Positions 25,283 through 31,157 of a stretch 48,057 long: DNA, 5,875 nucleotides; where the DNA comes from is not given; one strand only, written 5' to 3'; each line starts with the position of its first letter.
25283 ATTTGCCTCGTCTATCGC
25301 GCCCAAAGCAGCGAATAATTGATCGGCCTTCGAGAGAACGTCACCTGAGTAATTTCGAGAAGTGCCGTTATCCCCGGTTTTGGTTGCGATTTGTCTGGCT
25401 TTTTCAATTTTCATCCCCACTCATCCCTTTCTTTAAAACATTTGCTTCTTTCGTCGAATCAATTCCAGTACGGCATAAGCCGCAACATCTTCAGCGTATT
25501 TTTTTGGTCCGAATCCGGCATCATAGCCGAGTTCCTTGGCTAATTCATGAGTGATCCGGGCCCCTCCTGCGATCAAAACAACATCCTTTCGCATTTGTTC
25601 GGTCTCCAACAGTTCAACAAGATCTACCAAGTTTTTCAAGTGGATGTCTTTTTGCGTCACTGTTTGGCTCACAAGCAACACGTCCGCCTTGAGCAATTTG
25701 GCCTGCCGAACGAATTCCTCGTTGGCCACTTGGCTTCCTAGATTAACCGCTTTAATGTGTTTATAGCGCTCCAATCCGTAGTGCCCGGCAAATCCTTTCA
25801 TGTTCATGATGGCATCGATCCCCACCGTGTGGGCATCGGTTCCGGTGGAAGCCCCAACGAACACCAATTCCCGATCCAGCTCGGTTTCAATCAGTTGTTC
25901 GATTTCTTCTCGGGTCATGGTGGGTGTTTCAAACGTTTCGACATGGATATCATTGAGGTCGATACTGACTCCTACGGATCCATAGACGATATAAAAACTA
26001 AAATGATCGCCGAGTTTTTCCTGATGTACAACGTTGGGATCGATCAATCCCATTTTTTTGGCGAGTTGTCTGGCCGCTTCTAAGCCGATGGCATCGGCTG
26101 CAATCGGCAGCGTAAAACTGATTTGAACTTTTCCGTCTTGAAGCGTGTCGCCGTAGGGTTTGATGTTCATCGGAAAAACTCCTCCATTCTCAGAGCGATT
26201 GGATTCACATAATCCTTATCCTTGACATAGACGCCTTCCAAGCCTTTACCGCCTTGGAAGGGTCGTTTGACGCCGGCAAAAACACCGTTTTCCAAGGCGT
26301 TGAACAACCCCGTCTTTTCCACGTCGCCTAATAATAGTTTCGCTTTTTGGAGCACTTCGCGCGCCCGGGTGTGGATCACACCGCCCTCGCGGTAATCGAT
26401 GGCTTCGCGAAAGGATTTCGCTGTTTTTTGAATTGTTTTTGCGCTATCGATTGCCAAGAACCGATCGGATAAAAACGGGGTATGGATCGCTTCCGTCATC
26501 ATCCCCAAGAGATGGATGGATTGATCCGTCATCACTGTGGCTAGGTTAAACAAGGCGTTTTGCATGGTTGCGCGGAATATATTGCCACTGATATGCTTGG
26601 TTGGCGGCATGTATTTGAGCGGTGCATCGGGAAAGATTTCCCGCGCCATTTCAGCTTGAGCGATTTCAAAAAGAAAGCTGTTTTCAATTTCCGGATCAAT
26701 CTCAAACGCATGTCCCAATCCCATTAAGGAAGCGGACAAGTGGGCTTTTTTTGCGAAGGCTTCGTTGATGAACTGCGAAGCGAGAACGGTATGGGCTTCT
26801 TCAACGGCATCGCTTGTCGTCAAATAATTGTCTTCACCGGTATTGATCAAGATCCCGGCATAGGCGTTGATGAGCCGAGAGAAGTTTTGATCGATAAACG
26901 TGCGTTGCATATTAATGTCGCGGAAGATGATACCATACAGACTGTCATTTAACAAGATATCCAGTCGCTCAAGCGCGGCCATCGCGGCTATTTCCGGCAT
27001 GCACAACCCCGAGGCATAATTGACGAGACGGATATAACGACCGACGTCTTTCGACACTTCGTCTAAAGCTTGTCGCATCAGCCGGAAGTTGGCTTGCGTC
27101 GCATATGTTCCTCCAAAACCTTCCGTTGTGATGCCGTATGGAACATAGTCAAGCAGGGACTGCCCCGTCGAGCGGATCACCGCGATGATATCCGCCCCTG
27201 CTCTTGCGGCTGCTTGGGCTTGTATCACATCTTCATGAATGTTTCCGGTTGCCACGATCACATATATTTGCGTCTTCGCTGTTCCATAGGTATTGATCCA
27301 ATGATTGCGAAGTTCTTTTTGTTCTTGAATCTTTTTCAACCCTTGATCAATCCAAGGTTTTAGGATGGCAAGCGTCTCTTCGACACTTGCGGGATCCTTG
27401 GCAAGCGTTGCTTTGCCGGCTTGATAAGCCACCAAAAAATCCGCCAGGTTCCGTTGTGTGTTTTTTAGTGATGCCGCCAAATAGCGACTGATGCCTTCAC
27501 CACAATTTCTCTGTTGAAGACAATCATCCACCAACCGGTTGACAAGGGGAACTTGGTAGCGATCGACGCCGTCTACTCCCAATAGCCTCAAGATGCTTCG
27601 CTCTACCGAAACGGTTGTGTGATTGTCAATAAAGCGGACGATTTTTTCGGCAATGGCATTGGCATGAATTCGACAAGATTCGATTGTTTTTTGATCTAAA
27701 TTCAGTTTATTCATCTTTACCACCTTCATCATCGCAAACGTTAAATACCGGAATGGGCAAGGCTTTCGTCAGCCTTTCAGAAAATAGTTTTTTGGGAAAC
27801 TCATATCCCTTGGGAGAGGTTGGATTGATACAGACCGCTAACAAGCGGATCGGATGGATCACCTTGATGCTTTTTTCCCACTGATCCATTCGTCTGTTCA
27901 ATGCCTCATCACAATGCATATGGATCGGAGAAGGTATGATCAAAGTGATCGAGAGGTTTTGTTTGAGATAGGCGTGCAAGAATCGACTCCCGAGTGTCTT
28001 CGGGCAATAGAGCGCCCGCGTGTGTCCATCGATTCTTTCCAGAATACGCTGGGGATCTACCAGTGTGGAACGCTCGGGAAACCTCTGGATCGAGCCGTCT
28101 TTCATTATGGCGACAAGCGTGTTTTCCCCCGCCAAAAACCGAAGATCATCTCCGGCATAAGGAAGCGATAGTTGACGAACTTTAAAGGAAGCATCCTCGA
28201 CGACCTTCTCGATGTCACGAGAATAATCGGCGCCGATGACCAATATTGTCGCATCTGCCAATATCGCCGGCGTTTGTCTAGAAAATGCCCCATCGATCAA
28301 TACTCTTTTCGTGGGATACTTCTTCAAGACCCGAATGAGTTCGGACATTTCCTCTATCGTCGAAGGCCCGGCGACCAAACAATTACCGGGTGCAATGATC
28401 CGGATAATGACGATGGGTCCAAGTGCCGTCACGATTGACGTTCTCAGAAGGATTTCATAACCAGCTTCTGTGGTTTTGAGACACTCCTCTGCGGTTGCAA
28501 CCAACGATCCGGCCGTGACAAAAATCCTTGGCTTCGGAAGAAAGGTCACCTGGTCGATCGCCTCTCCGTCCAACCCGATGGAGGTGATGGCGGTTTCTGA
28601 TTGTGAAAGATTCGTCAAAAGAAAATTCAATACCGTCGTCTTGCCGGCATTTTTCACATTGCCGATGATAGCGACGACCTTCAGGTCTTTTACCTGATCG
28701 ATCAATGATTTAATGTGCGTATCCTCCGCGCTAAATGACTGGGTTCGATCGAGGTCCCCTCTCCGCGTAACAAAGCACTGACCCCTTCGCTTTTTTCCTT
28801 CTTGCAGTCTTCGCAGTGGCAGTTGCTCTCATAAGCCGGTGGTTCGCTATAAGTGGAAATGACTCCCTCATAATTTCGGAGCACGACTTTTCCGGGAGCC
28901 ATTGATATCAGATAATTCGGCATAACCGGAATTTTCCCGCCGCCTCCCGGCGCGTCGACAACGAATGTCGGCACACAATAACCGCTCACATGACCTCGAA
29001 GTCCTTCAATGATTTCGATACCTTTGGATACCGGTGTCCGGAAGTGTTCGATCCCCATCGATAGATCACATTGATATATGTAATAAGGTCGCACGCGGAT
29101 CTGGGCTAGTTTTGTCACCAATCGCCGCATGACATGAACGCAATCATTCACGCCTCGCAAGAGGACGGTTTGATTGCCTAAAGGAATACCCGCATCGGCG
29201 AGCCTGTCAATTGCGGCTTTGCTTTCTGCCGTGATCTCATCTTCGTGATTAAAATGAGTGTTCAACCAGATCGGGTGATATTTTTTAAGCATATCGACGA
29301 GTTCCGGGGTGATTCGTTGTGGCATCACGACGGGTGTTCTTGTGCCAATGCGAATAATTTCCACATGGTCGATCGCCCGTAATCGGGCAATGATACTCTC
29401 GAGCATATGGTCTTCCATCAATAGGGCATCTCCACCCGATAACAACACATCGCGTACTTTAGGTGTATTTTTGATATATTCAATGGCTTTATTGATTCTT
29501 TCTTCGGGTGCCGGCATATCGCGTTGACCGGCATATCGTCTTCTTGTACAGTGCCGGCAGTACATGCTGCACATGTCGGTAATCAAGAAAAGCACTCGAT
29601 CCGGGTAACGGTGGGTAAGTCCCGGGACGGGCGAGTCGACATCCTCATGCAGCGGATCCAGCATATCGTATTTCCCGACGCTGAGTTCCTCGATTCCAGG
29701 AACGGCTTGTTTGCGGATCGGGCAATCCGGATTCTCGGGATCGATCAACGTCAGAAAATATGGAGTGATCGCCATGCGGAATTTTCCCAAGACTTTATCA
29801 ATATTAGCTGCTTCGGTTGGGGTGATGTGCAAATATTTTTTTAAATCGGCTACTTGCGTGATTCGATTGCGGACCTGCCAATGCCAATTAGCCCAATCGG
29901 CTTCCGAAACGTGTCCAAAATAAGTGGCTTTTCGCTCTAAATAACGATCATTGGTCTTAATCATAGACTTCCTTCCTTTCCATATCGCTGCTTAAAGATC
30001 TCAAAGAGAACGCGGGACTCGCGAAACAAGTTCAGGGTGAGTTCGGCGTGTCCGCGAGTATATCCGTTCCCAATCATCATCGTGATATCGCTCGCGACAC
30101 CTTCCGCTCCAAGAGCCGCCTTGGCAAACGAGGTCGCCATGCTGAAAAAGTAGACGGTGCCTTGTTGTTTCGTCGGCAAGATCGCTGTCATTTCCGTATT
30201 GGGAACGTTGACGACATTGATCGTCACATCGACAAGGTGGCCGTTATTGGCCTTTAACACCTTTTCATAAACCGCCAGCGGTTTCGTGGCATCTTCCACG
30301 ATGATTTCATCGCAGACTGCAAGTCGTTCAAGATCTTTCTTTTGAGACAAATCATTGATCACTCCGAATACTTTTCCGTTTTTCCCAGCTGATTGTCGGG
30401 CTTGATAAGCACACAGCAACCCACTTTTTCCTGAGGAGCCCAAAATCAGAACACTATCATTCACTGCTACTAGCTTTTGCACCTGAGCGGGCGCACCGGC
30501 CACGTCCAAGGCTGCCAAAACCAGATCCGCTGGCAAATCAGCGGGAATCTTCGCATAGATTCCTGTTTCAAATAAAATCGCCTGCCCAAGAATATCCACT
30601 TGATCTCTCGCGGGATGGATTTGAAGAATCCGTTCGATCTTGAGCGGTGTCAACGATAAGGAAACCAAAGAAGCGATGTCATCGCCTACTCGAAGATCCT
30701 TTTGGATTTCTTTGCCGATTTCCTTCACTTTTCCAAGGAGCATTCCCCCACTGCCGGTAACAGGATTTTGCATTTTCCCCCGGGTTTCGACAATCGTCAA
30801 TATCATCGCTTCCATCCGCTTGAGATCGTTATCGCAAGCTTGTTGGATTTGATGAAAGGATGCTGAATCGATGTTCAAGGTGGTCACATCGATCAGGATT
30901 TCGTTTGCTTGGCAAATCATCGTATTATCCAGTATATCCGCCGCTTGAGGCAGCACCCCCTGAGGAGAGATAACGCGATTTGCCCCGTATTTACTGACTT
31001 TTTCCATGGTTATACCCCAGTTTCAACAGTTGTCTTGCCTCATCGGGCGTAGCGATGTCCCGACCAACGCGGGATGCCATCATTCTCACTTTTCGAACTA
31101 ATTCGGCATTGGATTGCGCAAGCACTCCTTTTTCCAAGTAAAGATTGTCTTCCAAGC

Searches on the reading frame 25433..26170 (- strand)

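Call 5: search_protein_families(library=ncbifam, proteins=[window:25433-26170:-])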
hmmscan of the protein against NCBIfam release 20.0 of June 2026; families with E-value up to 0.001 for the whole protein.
window:25433-26170:- (245 aa): 8 families
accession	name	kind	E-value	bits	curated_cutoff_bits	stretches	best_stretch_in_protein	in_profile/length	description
NF052385.1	Lys_5_6_beta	equivalog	6.7e-112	373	280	1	2-240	2-240/241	lysine 5,6-aminomutase subunit beta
NF040743.1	ornith_mutase_E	equivalog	4.7e-36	124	800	1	2-236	500-725/730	D-ornithine 4,5-aminomutase subunit OraE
NF047996.1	corrin_MtgC_2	exception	2.4e-09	37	370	1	98-220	87-195/212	glycine betaine-specific corrinoid protein MtgC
TIGR02370.1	pyl_corrinoid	subfamily_domain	2.4e-08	33.6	215.3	1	106-218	89-189/197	methyltransferase cognate corrinoid protein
NF041607.1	dimeth_corrin_MtbC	equivalog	5.2e-08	32.7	350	1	103-218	84-187/203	dimethylamine corrinoid protein MtbC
NF002612.0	PRK02261.1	equivalog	9.8e-07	28.4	110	1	108-230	10-127/148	methylaspartate mutase subunit S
TIGR01501.1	MthylAspMutase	equivalog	3.9e-06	26.7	135.8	1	108-231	8-126/134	methylaspartate mutase subunit S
NF047995.1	corrinoid_MtgC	exception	4.7e-05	23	310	1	139-218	121-197/215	glycine betaine-specific corrinoid protein MtgC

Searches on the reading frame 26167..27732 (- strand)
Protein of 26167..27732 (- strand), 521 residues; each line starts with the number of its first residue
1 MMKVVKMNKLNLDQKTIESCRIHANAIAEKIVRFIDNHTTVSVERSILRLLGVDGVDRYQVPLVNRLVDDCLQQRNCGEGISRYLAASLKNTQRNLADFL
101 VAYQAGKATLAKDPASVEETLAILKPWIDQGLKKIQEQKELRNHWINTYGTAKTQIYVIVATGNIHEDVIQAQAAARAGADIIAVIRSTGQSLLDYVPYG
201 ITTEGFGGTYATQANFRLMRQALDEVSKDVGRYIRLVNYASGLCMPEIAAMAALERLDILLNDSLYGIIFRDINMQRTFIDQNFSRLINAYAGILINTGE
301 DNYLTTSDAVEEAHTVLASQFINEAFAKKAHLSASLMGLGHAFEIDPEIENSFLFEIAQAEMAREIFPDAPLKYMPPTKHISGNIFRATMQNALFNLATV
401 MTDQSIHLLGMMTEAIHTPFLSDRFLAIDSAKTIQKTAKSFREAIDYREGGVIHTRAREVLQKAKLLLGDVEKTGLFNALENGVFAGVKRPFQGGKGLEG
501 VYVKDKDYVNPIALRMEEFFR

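Call 5: search_protein_families(library=ncbifam, proteins=[window:26167-27732:-])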
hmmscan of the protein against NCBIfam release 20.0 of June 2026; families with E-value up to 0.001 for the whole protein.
window:26167-27732:- (521 aa): 2 families
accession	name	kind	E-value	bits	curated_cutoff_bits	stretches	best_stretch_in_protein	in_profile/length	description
NF052384.1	Lys_5_6_mutase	equivalog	1e-239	796.4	600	1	9-516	1-510/511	lysine 5,6-aminomutase subunit alpha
NF040743.1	ornith_mutase_E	equivalog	3.1e-42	144.5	800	1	154-513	70-440/730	D-ornithine 4,5-aminomutase subunit OraE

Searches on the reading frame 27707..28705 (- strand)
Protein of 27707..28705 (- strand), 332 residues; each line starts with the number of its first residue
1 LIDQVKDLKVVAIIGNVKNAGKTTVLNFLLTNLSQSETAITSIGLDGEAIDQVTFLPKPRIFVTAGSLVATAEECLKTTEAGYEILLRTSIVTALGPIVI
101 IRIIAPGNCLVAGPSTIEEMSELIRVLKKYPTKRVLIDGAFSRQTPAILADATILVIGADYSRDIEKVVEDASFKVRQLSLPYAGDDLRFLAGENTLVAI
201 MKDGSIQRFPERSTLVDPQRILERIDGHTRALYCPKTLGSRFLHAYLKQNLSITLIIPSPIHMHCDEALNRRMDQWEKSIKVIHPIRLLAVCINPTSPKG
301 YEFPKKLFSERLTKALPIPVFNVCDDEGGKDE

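Call 5: search_protein_families(library=ncbifam, proteins=[window:27707-28705:-])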
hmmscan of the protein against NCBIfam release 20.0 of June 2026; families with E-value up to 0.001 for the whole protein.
window:27707-28705:- (332 aa): 1 family
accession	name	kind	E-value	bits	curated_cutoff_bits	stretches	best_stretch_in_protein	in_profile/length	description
NF052386.1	reactivase_KamB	equivalog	2.3e-85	286.5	210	1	11-323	1-326/326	lysine 5,6-aminomutase reactivase subunit KamB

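Call 6: search_protein_families(library=pfam, proteins=[window:27707-28705:-])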
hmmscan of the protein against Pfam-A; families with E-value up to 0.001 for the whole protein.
window:27707-28705:- (332 aa): 0 families

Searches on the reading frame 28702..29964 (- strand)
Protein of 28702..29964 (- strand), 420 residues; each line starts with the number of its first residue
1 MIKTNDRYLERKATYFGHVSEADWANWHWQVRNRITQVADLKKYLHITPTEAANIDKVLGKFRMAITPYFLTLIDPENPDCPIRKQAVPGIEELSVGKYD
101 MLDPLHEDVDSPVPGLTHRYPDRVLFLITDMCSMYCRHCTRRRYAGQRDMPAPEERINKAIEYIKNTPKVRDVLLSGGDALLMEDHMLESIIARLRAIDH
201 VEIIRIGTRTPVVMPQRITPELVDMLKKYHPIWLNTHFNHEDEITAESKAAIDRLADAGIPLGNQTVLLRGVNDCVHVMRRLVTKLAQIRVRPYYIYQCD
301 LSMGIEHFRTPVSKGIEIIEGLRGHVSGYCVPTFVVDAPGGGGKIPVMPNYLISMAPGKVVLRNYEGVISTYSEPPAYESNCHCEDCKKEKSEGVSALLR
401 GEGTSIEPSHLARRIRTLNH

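Call 5: search_protein_families(library=ncbifam, proteins=[window:28702-29964:-])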
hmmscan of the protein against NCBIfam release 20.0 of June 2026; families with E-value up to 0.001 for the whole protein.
window:28702-29964:- (420 aa): 7 families
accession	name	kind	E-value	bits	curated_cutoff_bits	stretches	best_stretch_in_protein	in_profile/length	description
TIGR03820.1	lys_2_3_AblA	equivalog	1.1e-184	614.1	525.4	1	20-391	3-380/417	lysine 2,3-aminomutase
TIGR04368.1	Glu_2_3_NH3_mut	equivalog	4.5e-144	479.9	650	1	18-373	49-403/404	glutamate 2,3-aminomutase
TIGR04468.1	arg_2_3_am_muta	equivalog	1.6e-123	412.2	600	1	23-367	1-346/351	arginine 2,3-aminomutase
TIGR00238.1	TIGR00238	subfamily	4.1e-115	384.3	199.2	1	16-340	6-331/331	KamA family radical SAM protein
TIGR03822.1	AblA_like_2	hypoth_equivalog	6.7e-96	321.1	396.25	1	37-352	3-320/321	lysine-2,3-aminomutase-like protein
TIGR03821.1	EFP_modif_epmB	equivalog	7.7e-72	242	369.3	1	27-346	1-320/321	EF-P beta-lysylation protein EpmB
TIGR02666.1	moaA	equivalog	0.00027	20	284.05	1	128-213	16-101/336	GTP 3',8-cyclase MoaA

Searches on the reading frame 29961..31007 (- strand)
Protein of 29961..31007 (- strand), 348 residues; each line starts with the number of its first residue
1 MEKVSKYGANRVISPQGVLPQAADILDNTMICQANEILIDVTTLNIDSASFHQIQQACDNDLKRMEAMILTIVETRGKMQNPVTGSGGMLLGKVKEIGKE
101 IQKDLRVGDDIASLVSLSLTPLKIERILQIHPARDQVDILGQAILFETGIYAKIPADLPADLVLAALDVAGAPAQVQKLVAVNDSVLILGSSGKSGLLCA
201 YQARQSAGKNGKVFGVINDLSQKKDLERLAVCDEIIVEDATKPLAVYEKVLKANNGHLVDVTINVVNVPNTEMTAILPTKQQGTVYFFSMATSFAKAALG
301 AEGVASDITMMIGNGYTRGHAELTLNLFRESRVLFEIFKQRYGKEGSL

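Call 5: search_protein_families(library=ncbifam, proteins=[window:29961-31007:-])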
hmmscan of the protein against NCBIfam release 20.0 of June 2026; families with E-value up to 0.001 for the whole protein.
window:29961-31007:- (348 aa): 1 family
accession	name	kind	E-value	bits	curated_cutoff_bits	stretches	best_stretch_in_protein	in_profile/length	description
NF052381.1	Lys_ferment_KDD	equivalog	5.8e-75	251.1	200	1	8-180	1-177/178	L-erythro-3,5-diaminohexanoate dehydrogenase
